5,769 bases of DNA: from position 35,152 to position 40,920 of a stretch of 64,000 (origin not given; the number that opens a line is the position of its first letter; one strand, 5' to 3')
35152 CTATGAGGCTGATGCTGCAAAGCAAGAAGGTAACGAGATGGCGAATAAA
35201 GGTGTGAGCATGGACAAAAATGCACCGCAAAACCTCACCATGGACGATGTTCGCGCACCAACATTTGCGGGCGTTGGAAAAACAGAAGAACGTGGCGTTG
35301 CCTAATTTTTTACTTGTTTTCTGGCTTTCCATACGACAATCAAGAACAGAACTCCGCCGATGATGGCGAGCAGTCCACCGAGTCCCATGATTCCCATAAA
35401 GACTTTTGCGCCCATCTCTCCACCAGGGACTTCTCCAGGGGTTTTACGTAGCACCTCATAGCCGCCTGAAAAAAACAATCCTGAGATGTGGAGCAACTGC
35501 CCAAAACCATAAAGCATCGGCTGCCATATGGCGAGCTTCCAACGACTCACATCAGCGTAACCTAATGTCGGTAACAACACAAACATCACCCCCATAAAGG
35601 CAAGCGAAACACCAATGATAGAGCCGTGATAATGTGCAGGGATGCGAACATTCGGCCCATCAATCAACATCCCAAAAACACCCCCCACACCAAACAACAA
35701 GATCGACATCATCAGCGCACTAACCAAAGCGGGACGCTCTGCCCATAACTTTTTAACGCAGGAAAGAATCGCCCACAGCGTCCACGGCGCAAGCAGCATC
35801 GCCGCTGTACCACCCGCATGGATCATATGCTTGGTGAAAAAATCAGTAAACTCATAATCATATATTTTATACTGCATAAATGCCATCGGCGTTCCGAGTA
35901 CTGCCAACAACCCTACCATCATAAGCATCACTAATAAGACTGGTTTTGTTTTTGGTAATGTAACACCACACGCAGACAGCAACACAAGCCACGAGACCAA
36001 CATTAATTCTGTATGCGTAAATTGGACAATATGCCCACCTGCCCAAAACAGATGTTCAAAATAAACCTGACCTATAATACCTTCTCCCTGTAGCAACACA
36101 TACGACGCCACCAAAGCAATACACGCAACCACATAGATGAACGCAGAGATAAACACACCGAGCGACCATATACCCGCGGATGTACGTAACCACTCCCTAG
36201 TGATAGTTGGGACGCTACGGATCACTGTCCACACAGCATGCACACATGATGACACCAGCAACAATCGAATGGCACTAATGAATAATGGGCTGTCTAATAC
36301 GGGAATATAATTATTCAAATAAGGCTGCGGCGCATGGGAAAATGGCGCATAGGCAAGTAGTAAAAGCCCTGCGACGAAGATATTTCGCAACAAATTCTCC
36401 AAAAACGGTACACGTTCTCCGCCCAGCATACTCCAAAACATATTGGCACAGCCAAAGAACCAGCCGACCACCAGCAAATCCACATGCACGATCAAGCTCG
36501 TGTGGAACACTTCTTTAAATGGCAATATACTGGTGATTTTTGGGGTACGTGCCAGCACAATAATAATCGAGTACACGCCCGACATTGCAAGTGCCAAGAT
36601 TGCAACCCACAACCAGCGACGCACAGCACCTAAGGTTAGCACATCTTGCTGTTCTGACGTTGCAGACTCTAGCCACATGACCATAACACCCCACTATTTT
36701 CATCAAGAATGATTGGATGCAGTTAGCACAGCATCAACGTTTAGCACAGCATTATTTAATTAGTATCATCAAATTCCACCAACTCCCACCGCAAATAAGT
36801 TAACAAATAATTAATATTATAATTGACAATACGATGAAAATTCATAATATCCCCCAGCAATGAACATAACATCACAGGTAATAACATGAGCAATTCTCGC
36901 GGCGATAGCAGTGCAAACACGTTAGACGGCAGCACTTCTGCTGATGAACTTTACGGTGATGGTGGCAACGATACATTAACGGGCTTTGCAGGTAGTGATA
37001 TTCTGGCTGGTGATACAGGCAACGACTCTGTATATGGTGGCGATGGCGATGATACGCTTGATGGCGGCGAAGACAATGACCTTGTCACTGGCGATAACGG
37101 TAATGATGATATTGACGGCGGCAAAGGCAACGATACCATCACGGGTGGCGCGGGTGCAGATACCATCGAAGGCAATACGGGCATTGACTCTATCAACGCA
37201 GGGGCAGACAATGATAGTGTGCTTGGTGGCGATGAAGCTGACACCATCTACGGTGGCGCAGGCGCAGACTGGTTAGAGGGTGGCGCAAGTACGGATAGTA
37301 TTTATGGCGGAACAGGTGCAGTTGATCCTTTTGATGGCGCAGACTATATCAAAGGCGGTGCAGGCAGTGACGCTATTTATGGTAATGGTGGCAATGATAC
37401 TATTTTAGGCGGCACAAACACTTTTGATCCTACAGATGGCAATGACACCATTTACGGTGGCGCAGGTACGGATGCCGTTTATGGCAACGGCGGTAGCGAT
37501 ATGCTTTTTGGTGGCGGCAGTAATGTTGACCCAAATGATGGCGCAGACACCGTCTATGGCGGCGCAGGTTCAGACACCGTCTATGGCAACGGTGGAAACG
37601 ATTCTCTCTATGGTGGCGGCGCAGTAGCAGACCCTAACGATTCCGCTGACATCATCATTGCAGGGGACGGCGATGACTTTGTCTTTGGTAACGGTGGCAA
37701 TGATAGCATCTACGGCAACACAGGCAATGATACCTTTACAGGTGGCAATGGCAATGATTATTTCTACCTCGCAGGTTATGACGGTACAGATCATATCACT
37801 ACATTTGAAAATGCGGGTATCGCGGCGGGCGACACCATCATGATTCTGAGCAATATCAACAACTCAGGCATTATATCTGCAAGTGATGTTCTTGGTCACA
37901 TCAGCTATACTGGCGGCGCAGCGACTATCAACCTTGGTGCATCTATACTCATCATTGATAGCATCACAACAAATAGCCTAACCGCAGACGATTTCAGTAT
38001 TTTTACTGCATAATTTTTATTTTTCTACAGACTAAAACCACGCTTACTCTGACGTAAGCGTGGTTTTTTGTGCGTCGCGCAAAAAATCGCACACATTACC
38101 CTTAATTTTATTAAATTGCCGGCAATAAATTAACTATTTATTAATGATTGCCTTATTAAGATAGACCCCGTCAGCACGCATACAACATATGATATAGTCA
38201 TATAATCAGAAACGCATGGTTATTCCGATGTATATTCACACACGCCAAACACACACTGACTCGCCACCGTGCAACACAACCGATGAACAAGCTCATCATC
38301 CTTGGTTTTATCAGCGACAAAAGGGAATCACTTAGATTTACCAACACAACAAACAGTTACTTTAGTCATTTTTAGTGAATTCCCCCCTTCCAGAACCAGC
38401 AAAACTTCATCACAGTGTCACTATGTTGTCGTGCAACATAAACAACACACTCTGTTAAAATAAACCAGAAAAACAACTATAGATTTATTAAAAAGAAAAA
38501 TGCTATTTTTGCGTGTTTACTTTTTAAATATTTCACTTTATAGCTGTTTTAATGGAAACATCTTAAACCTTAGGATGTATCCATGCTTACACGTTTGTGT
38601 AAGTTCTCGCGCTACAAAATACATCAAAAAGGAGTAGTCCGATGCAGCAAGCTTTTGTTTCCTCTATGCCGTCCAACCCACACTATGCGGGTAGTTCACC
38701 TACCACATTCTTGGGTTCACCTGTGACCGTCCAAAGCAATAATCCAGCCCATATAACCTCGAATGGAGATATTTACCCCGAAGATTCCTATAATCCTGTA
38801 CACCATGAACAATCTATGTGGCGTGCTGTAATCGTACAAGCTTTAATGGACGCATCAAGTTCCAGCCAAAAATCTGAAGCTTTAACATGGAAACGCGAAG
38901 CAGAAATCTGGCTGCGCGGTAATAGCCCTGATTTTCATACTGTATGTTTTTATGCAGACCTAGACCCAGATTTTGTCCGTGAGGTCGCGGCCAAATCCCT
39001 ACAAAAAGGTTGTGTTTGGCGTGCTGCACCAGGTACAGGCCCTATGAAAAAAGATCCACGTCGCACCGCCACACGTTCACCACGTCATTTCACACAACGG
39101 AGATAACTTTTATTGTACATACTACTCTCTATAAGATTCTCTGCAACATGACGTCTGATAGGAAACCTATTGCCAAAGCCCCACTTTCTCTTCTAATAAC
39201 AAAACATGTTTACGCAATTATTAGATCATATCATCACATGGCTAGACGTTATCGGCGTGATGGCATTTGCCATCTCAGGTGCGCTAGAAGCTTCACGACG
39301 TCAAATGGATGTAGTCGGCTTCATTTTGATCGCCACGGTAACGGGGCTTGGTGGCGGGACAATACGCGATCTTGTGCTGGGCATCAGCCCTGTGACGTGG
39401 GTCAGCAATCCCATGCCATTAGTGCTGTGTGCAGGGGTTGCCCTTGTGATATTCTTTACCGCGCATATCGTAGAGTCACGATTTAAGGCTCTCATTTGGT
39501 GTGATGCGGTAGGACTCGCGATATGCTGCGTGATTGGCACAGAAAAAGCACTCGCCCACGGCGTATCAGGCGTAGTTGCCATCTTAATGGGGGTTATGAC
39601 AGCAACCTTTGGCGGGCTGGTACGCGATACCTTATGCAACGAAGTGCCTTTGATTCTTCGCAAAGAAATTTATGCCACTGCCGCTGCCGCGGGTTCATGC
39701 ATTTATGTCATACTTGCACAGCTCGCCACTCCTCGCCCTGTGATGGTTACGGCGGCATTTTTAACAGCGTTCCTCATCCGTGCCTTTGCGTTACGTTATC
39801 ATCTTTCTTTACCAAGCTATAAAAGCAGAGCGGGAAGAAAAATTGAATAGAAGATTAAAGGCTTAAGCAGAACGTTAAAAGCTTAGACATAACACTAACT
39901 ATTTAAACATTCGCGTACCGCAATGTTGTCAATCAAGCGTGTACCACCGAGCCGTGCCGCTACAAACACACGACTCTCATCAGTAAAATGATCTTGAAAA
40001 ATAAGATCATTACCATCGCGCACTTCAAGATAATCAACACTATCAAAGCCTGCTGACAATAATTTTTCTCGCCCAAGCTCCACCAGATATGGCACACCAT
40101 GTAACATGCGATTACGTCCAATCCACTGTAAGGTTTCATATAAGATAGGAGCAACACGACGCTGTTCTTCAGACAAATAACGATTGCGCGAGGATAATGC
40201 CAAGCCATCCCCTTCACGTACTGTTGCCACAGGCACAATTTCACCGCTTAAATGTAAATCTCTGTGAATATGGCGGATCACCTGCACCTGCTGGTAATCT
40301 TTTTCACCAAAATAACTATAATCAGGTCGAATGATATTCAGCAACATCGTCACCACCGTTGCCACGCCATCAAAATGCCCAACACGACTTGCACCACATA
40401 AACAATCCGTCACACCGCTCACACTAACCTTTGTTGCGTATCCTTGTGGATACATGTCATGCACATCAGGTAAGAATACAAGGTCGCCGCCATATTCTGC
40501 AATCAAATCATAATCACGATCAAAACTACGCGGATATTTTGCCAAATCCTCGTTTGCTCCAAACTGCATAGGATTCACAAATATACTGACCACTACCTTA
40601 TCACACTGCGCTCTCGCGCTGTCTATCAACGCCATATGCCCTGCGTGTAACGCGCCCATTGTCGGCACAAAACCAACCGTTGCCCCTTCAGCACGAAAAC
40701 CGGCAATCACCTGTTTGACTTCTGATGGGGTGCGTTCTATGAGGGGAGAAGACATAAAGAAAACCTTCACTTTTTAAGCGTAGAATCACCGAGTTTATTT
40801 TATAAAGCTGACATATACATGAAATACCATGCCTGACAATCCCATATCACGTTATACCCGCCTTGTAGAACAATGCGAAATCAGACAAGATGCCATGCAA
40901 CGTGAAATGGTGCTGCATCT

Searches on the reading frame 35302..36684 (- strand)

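Call 13: search_protein_families(library=ncbifam, proteins=[window:35302-36684:-], max_evalue=0.00001)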
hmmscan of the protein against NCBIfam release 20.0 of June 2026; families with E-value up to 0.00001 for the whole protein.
window:35302-36684:- (460 aa): 0 families

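Call 20: search_protein_families(library=pfam, proteins=[window:35302-36684:-], max_evalue=0.00001)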
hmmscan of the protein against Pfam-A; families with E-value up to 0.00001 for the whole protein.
window:35302-36684:- (460 aa): 1 family
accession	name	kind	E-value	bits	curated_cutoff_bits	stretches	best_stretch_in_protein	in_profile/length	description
PF00115.25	COX1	-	1.3e-10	41.2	34.8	1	21-417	3-412/436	Cytochrome C and Quinol oxidase polypeptide I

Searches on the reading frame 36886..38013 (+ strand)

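Call 12: search_protein_families(library=ncbifam, proteins=[window:36886-38013:+], max_evalue=0.00001)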
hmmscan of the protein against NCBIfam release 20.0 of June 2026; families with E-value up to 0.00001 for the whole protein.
window:36886-38013:+ (375 aa): 7 families
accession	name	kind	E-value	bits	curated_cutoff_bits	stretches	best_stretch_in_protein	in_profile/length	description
NF033943.0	RTX_toxin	subfamily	6.9e-42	143.7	1000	5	180-306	681-812/930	RTX family hemolysin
NF046115.1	Ca_rpt_SMc04171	equivalog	1.7e-24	86.9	625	2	10-84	414-488/574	SMc04171 family calcium-binding repeat protein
NF033203.1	entero_EhxA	exception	1.9e-19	69.4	2000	1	10-137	702-829/997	enterohemolysin EhxA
NF053766.1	ZapA_metallo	exception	7.3e-18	64.9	940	0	42-105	335-398/483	ZapA family metalloprotease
NF035945.1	Zn_serralysin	subfamily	1.1e-17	64.4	500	0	254-314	328-392/462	serralysin family metalloprotease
NF050046.1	PueAB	exception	3e-13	49.1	670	1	253-370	495-613/616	polyurethane esterase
NF052454.1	BtaGlycanEglC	equivalog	4.2e-08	32.5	700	1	261-372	107-210/459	endo-1,3-1,4-beta-glycanase EglC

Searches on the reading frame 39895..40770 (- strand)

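Call 12: search_protein_families(library=ncbifam, proteins=[window:39895-40770:-], max_evalue=0.00001)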
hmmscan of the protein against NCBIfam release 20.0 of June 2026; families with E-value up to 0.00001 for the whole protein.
window:39895-40770:- (291 aa): 3 families
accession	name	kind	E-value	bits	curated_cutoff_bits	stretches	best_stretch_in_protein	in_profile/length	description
TIGR00018.1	panC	equivalog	8.2e-87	290.7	212.75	1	14-285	6-282/283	pantoate--beta-alanine ligase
NF010004.0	PRK13477.1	equivalog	2e-82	277.3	524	1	14-286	7-282/514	bifunctional pantoate--beta-alanine ligase/(d)CMP kinase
TIGR00125.1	cyt_tran_rel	domain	5.9e-08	32.8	27.7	1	34-73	4-41/65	adenylyltransferase/cytidyltransferase family protein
